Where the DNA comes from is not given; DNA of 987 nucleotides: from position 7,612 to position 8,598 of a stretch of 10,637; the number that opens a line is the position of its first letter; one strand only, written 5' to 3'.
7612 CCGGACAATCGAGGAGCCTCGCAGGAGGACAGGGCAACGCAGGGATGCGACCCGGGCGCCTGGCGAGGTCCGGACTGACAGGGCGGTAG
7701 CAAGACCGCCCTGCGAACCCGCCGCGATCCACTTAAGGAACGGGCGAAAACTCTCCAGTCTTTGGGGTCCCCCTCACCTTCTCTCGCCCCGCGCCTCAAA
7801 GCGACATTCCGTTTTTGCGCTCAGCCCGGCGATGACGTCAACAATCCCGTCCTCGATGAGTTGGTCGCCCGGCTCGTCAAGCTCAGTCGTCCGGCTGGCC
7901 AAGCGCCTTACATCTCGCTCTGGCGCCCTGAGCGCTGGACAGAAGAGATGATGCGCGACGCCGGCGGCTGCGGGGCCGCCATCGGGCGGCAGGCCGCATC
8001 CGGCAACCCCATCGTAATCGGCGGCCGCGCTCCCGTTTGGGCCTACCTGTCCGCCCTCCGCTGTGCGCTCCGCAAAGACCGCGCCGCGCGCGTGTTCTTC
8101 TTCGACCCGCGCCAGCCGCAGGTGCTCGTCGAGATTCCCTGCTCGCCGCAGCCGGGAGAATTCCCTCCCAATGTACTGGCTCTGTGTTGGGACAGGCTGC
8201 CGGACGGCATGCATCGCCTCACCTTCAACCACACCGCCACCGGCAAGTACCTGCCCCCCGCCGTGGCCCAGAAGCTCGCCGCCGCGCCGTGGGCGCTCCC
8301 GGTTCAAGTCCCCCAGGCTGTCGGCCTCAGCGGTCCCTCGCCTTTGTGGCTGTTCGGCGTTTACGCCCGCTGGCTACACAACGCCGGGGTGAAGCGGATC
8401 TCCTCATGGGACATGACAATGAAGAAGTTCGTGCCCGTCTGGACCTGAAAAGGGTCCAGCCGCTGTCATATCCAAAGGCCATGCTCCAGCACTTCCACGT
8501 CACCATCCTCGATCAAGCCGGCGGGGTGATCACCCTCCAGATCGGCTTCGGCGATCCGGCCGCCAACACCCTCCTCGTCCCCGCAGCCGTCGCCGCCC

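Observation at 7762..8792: Tandem double Csx3-like fusion protein followed by a canonical single Csx3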

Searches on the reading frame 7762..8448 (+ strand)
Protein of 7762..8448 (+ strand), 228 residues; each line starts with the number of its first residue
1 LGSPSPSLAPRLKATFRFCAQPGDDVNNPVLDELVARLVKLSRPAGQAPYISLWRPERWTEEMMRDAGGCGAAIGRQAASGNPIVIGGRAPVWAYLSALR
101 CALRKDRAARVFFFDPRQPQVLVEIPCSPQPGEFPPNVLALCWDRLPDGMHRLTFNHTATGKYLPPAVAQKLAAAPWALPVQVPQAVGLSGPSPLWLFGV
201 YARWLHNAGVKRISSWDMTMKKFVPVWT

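Call 3: search_protein_families(library=pfam, proteins=[window:7762-8448:+], max_evalue=1)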
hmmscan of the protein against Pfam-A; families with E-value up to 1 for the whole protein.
window:7762-8448:+ (228 aa): 1 family
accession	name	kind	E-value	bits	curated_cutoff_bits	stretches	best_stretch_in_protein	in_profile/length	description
PF09620.15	Cas_csx3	-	1.6e-06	28.3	21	2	83-124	26-65/78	CRISPR-associated protein (Cas_csx3)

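Call 5: find_homologous_proteins(query=window:7762-8448:+, max_evalue=0.001)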
Query window:7762-8448:+ (228 aa): 15 proteins with E <= 0.001 among 976 candidates.
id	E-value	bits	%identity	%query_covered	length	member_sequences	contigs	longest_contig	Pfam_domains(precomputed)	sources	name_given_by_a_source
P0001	1.5e-109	383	100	73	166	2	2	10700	PF09620.16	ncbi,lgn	-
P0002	4.8e-80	287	59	96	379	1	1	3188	PF09620.16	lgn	-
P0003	8.9e-70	253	54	97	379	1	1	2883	PF09620.16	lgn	-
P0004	7.9e-61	224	50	95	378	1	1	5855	-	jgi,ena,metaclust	metaclust:\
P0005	8.3e-53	198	50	94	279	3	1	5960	-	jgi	jgi:hypothetical protein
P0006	6.5e-52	195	48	95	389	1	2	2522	PF09620.16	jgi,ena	jgi:hypothetical protein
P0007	1.6e-50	190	44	98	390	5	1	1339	PF09620.16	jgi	jgi:hypothetical protein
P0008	3.9e-49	186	44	95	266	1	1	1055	-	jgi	jgi:hypothetical protein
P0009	4.8e-47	179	45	95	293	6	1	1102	-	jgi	jgi:hypothetical protein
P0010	1.8e-46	177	46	93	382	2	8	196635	-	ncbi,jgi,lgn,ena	-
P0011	8.0e-46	175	44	94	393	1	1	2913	PF09620.16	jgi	jgi:hypothetical protein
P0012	1.4e-44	171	46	95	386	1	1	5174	PF13191.13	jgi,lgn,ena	-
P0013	1.2e-41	161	44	93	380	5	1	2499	-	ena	-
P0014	2.2e-41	160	43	94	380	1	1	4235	-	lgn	-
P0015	1.1e-32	132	52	60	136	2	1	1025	-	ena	-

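Call 7: search_solved_structures(query=window:7762-8448:+, max_evalue=10, show_alignments=3)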
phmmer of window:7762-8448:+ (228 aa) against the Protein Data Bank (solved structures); distinct sequences matched with E-value up to 10: 2.
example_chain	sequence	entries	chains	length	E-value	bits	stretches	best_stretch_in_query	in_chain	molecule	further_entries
4oky_C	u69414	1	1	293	1.7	11.4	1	175-202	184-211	Restriction endonuclease PvuRts1 I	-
4oq2_A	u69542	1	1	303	1.8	11.3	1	175-202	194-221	Restriction endonuclease PvuRts1 I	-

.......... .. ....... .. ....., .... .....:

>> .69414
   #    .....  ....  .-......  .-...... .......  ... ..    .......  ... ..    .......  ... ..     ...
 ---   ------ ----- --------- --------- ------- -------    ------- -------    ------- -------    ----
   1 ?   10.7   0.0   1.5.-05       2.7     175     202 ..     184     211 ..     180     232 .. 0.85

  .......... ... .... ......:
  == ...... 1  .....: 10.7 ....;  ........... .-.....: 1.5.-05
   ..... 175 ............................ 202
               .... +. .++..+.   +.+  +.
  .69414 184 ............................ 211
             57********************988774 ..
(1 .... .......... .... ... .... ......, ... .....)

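Call 10: find_encoding_contigs(protein=P0010, flank=10000, max_places=4)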
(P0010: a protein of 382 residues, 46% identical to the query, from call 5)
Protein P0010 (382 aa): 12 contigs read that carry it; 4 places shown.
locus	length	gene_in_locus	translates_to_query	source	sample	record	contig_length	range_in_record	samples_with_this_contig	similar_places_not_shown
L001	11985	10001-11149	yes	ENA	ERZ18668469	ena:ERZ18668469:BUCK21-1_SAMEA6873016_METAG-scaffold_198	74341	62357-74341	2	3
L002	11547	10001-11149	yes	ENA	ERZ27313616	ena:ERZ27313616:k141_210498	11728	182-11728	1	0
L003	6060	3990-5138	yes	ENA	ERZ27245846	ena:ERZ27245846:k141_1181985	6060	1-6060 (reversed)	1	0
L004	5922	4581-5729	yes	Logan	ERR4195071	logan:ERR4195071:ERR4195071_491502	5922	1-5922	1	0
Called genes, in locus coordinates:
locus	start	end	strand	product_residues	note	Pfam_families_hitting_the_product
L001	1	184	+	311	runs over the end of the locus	PF10134:RPA (weak), PF04796:RepA_C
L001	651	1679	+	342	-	-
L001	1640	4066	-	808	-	-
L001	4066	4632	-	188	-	PF27799:CRISPR-assoc_Csx19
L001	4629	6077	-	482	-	PF03787:RAMPs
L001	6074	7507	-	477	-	-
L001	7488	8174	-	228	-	PF03787:RAMPs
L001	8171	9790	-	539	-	PF22335:Cas10-Cmr2_palm2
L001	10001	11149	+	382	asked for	-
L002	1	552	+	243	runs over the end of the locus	?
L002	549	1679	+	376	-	-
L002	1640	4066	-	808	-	-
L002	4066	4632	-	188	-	PF27799:CRISPR-assoc_Csx19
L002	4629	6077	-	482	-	PF03787:RAMPs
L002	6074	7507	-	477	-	-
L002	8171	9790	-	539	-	PF22335:Cas10-Cmr2_palm2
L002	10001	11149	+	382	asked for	-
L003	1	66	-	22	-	?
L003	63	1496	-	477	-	-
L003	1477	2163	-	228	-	PF03787:RAMPs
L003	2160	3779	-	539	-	PF22335:Cas10-Cmr2_palm2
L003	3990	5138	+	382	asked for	-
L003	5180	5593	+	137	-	-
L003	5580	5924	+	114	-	-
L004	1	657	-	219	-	?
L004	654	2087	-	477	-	-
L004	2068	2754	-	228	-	PF03787:RAMPs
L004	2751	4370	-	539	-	PF22335:Cas10-Cmr2_palm2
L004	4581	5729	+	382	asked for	-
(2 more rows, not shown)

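Call 11: search_protein_families(library=pfam, proteins=[P0010, L003:5180-5593:+, L003:5580-5924:+, L001:8171-9790:-, L001:1640-4066:-, L001:6074-7507:-, P0002, P0006], max_evalue=0.1)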
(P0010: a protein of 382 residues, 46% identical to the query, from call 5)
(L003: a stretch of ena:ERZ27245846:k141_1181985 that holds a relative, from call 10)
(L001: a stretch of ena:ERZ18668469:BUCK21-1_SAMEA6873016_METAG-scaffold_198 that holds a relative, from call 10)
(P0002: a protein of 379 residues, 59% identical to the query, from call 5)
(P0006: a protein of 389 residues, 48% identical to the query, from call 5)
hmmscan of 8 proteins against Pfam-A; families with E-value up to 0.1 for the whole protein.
P0010 (382 aa): 5 families
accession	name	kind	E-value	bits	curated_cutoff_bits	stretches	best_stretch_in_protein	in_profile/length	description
PF09620.15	Cas_csx3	-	0.00094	19.4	21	0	312-376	3-62/78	CRISPR-associated protein (Cas_csx3)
PF19993.5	DO-GTPase2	-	0.0018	18.5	27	1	11-35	3-27/226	Double-GTPase 2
PF13191.12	AAA_16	-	0.0057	17.6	32.6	1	7-67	23-78/167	AAA ATPase domain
PF13401.12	AAA_22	-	0.056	14.2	27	0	7-35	4-32/130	AAA domain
PF13175.12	AAA_15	-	0.082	12.9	32.1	0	12-39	27-54/374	AAA ATPase domain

L003:5180-5593:+ (137 aa): 0 families

L003:5580-5924:+ (114 aa): 0 families

L001:8171-9790:- (539 aa): 1 family
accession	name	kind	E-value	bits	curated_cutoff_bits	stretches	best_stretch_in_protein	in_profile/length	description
PF22335.1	Cas10-Cmr2_palm2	-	3.9e-10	40.4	27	1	215-374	1-127/133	Cas10/Cmr2, second palm domain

L001:1640-4066:- (808 aa): 1 family
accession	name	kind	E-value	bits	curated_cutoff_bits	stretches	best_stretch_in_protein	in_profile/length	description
PF03787.20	RAMPs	-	3.6e-05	24.8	22.1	1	212-305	3-78/189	RAMP superfamily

L001:6074-7507:- (477 aa): 1 family
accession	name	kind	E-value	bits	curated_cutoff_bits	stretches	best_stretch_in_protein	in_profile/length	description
PF09700.15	Cas_Cmr3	-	0.015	15.2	21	1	157-315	172-333/367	CRISPR-associated protein (Cas_Cmr3)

P0002 (379 aa): 8 families
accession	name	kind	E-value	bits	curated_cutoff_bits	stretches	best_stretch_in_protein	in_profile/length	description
PF09620.15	Cas_csx3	-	7.2e-07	29.4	21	1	231-270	23-59/78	CRISPR-associated protein (Cas_csx3)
PF13401.12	AAA_22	-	0.00063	20.5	27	1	6-52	5-51/130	AAA domain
PF13173.12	AAA_14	-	0.02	15.3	27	1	8-40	4-35/129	AAA domain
PF03205.20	MobB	-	0.029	14.7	26.6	1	9-44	2-37/133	Molybdopterin guanine dinucleotide synthesis protein B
PF13191.12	AAA_16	-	0.03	15.3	32.6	0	6-43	24-59/167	AAA ATPase domain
PF19993.5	DO-GTPase2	-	0.038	14.1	27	1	9-31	3-25/226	Double-GTPase 2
PF00005.33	ABC_tran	-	0.049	14.7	25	1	8-39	13-44/137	ABC transporter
PF09439.16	SRPRB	-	0.086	12.6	25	0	6-30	3-27/178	Signal recognition particle receptor beta subunit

P0006 (389 aa): 4 families
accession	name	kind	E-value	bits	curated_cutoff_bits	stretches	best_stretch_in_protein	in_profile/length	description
PF09620.15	Cas_csx3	-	1.6e-05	25.1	21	0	339-382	18-58/78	CRISPR-associated protein (Cas_csx3)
PF19993.5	DO-GTPase2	-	0.0019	18.3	27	1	10-33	3-26/226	Double-GTPase 2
PF13191.12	AAA_16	-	0.014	16.4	32.6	1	7-48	24-63/167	AAA ATPase domain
PF13401.12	AAA_22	-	0.039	14.7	27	1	8-53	6-39/130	AAA domain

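Call 12: search_protein_families(library=ncbifam, proteins=[window:7762-8448:+, P0010, L001:8171-9790:-, L001:1640-4066:-, L001:6074-7507:-, L001:4629-6077:-, L001:7488-8174:-, L001:4066-4632:-], max_evalue=0.01)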
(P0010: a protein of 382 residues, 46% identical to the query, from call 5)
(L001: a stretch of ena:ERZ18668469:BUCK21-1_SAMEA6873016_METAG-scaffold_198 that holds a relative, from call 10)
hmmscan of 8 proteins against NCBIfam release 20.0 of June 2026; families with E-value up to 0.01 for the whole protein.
window:7762-8448:+ (228 aa): 1 family
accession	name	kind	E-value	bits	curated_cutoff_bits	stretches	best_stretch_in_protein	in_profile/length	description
TIGR02579.1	cas_csx3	equivalog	4.9e-05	23.5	55.4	0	83-124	31-69/83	CRISPR-associated ring nuclease Crn3/Csx3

P0010 (382 aa): 1 family
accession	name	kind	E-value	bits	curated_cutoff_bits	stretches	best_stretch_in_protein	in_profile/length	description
TIGR03771.1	anch_rpt_ABC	equivalog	0.0089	15.7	268.8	0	10-61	8-59/223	anchored repeat-type ABC transporter ATP-binding subunit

L001:8171-9790:- (539 aa): 2 families
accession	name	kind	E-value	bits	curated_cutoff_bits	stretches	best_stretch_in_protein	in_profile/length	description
TIGR02577.1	cas_TM1794_Cmr2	equivalog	4.3e-06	25.8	79.4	1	170-233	316-377/510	type III-B CRISPR-associated protein Cas10/Cmr2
TIGR02578.2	cas_TM1811_Csm1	equivalog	8.6e-05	21.4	170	1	200-373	492-634/753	type III-A CRISPR-associated protein Cas10/Csm1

L001:1640-4066:- (808 aa): 4 families
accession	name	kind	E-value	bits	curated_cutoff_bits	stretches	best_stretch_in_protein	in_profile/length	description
TIGR03986.1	TIGR03986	equivalog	1.5e-62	212.8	161.35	1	175-732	1-541/568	TIGR03986 family type III CRISPR-associated RAMP protein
NF041225.1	Cas_III-E_gRAMP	equivalog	7.6e-26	89.9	700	2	599-703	1446-1546/1636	type III-E CRISPR-associated gRAMP effector Cas7-11e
TIGR02581.1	cas_cyan_RAMP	equivalog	5.3e-07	29.5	108.05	0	643-693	160-209/216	type III CRISPR-associated RAMP protein Csx7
TIGR01899.1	cas_TM1807_csm5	equivalog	0.0067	16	38.3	0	234-269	95-125/364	type III-A CRISPR-associated RAMP protein Csm5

L001:6074-7507:- (477 aa): 1 family
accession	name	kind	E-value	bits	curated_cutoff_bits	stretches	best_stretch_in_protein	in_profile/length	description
TIGR02674.1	cas_cyan_RAMP_2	equivalog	1.3e-13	50.9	177.3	1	281-347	322-389/402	type III-D CRISPR-associated RAMP protein Csx10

L001:4629-6077:- (482 aa): 8 families
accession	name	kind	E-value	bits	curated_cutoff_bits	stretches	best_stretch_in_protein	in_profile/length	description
TIGR02581.1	cas_cyan_RAMP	equivalog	1.3e-24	87.1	108.05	2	7-56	3-54/216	type III CRISPR-associated RAMP protein Csx7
NF041225.1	Cas_III-E_gRAMP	equivalog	2.6e-19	68.2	700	2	10-191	409-590/1636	type III-E CRISPR-associated gRAMP effector Cas7-11e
TIGR02582.1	cas7_TM1809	equivalog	1.3e-13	51.4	90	1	8-178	4-203/203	type III-A CRISPR-associated RAMP protein Csm3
TIGR02580.1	cas_RAMP_Cmr4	equivalog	8.9e-12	45.4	87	1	17-61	8-54/283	type III-B CRISPR module RAMP protein Cmr4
TIGR03986.1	TIGR03986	equivalog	9.1e-08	32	161.35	1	10-58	36-88/568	TIGR03986 family type III CRISPR-associated RAMP protein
TIGR01899.1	cas_TM1807_csm5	equivalog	3.4e-07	30.1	38.3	1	37-59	104-126/364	type III-A CRISPR-associated RAMP protein Csm5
TIGR01898.1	cas_TM1791_cmr6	equivalog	1.8e-05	25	51.1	0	19-58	8-47/195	type III-B CRISPR module RAMP protein Cmr6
NF049957.1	Cas_III-I_gRAMP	exception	0.00096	17.1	800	1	290-427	562-705/1076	type III-I CRISPR-associated gRAMP effector Cas7-11i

L001:7488-8174:- (228 aa): 1 family
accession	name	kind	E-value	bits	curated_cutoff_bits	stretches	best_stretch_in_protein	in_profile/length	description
TIGR02581.1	cas_cyan_RAMP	equivalog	0.0012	18.5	108.05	0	16-69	16-69/216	type III CRISPR-associated RAMP protein Csx7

L001:4066-4632:- (188 aa): 1 family
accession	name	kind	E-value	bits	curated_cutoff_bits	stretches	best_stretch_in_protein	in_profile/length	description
TIGR03984.2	TIGR03984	equivalog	1.3e-14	54.3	35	1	43-152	34-152/170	type III-D CRISPR-associated protein Csx19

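Call 18: find_homologous_proteins(query=A1, max_evalue=0.001)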
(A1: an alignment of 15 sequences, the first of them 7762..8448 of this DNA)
Query A1 (15 sequences) (228 aa, profile of the alignment): 66 proteins with E <= 0.001 among 8000 candidates.
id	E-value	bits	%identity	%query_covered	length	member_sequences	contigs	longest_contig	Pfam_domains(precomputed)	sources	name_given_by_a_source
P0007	2.2e-186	637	44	98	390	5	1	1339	PF09620.16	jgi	jgi:hypothetical protein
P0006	1.6e-182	625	48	95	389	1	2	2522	PF09620.16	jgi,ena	jgi:hypothetical protein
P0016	2.2e-180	618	41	95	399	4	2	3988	PF09620.16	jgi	jgi:hypothetical protein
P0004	4.0e-179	613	50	95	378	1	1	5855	-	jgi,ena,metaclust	metaclust:\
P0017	3.2e-178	611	45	95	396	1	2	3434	-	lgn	-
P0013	1.0e-176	606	44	93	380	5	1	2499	-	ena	-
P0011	1.3e-176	605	44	94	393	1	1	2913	PF09620.16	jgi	jgi:hypothetical protein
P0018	3.3e-176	604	44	95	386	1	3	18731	PF09620.16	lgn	-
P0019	3.5e-176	604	50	96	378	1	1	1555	-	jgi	jgi:hypothetical protein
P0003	3.8e-174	597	54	97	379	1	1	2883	PF09620.16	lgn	-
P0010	5.5e-174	597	46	93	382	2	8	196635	-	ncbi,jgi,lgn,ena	-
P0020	1.2e-173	595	45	94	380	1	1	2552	-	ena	-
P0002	1.8e-173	595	59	96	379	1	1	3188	PF09620.16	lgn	-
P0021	4.0e-173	594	43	99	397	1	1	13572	-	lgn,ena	-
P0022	5.5e-173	593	44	96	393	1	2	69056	PF09620.16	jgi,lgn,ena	-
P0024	6.8e-170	583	46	96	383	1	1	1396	-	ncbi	-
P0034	1.6e-164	565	41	95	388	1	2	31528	PF09620.16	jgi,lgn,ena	jgi:hypothetical protein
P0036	1.9e-163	562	44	100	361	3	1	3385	PF09620.16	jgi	jgi:hypothetical protein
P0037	6.0e-160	550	44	93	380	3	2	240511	-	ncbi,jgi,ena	jgi:hypothetical protein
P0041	1.3e-146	506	40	95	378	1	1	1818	-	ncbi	-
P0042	2.8e-146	505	42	95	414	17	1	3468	-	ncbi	-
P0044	1.8e-144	499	42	95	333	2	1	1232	PF09620.16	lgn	-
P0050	4.7e-104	366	36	95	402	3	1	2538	PF09620.16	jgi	jgi:hypothetical protein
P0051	1.1e-103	365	34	99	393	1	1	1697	PF09620.16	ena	-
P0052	1.6e-102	361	45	95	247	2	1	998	PF09620.16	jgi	jgi:hypothetical protein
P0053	2.6e-102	361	37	94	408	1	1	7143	PF09620.16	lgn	-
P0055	9.7e-94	332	34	94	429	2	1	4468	PF09620.16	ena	-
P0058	1.2e-92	329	35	94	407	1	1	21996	PF09620.16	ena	-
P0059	5.5e-89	317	28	86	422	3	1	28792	PF09620.16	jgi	jgi:hypothetical protein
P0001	7.6e-69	251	100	73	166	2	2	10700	PF09620.16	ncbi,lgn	-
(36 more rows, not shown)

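Call 27: predict_structure(alignment_id=A1)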
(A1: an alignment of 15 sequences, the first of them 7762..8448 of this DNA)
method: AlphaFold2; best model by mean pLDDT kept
length: 228 residues; sequences in the alignment: 15
mean_pLDDT: 87.2   pTM: 0.79
mean pLDDT of the five models: 87.2, 84.4, 83.3, 82.9, 82.5
residues with pLDDT >= 90: 145; 70-90: 57; 50-70: 17; < 50: 9
segments of 3 or more residues with pLDDT < 50: 1-8
pLDDT, mean of each block of 10 residues (from residue 1): 42 71 84 80 69 93 94 93 93 97 97 86 93 90 95 86 76 91 95 94 97 96 94
secondary structure, 60 per line:
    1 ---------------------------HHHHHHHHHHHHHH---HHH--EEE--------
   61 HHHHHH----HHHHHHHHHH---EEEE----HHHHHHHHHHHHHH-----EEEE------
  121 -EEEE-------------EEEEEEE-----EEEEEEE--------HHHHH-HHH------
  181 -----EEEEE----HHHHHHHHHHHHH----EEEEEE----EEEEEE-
elements in order: H28-41 E50-52 H61-66 H71-80 E84-87 H92-105 E111-114 E122-125 E139-145 E151-157 H166-170 E186-190 H195-207 E212-217 E222-227

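Call 30: search_dna_similar(query=P0002, collection=plasmids, mode=protein, max_evalue=0.001, max_rows=15)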
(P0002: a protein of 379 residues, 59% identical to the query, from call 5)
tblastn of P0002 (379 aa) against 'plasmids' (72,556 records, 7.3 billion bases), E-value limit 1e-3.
Records with a match: 8; places in all: 8; records where one place covers at least 80% of the query: 0.
Best place of each record, by identity: <60% 8.
By first word of the organism name: Nostoc 4; Synechocystis 2; Pseudanabaena 1; Allocoleopsis 1.
By predicted mobility (MOB-suite, as given by PLSDB): conjugative 4; non-mobilizable 3; mobilizable 1.
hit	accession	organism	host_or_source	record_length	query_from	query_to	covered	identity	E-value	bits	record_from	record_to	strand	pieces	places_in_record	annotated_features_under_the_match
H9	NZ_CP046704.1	Nostoc sp. ATCC 53789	-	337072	9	192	49%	31.3%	2e-9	67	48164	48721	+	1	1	CRISPR-associated protein Csx3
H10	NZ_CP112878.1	Pseudanabaena galeata CCNP1313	-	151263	9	192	49%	30.1%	1e-8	64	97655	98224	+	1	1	hypothetical protein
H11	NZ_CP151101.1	Nostoc sp. UHCC 0302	isolated culture,lake sediment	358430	3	192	50%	29.1%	5e-8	63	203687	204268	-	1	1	CRISPR-associated protein Csx3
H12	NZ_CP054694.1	Nostoc edaphicum CCNP1411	-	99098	5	164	42%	29.9%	7e-12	74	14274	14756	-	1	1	crn3: CRISPR-associated ring nuclease Crn3/Csx3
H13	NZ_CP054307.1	Synechocystis sp. PCC 7338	cell culture,Tidal pool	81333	9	147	37%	29.0%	2e-7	61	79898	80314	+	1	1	hypothetical protein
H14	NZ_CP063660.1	Synechocystis sp. PCC 7339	cell culture,Tidal pool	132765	9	147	37%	28.3%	6e-6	56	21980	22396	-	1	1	hypothetical protein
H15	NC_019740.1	Allocoleopsis franciscana PCC 7113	-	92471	1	148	39%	25.2%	2e-6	57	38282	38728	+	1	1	crn3: CRISPR-associated ring nuclease Crn3/Csx3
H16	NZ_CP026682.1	Nostoc sp. 'Peltigera membranacea cyanobiont' N6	Lichen thallus,Peltigera membranacea ...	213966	9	147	37%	26.7%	2e-5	54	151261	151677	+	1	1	CRISPR-associated protein Csx3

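Call 32: get_annotated_region(hit=H12, flank=6000)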
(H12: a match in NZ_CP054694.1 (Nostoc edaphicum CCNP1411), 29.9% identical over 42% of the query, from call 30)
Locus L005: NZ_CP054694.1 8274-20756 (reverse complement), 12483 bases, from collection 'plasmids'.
description: Nostoc edaphicum CCNP1411 plasmid pNe_2, complete sequence
organism: Nostoc edaphicum CCNP1411 (NCBI taxid 1472755)
taxonomy: Bacteria; Cyanobacteriota; Cyanophyceae; Nostocales; Nostocaceae; Nostoc; Nostoc edaphicum; Nostoc edaphicum CCNP1411
host: -; source: -; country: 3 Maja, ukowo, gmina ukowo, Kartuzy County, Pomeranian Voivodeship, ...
typing (MOB-suite, as given by PLSDB): conjugative; relaxase MOBF; mating-pair formation MPF_T
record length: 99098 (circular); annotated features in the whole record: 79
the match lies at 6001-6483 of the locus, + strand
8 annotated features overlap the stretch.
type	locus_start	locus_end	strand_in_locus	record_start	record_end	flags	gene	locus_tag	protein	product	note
CDS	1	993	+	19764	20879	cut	cas6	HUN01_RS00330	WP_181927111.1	CRISPR-associated endoribonuclease Cas6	GO:0043571 - maintenance of CRISPR repeat elements [Evidence IEA]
CDS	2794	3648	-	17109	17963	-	-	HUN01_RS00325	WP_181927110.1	hypothetical protein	-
CDS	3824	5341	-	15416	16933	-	-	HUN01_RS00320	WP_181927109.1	TIGR03985 family CRISPR-associated protein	-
CDS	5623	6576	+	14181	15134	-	crn3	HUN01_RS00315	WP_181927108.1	CRISPR-associated ring nuclease Crn3/Csx3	GO:0043571 - maintenance of CRISPR repeat elements [Evidence IEA]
CDS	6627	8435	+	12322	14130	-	-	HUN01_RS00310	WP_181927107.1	hypothetical protein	-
CDS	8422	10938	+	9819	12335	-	-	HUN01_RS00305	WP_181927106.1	RAMP superfamily CRISPR-associated protein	-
CDS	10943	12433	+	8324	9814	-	-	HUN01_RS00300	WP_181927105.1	RAMP superfamily CRISPR-associated protein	-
CDS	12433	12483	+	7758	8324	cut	csx19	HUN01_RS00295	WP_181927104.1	CRISPR-associated protein Csx19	-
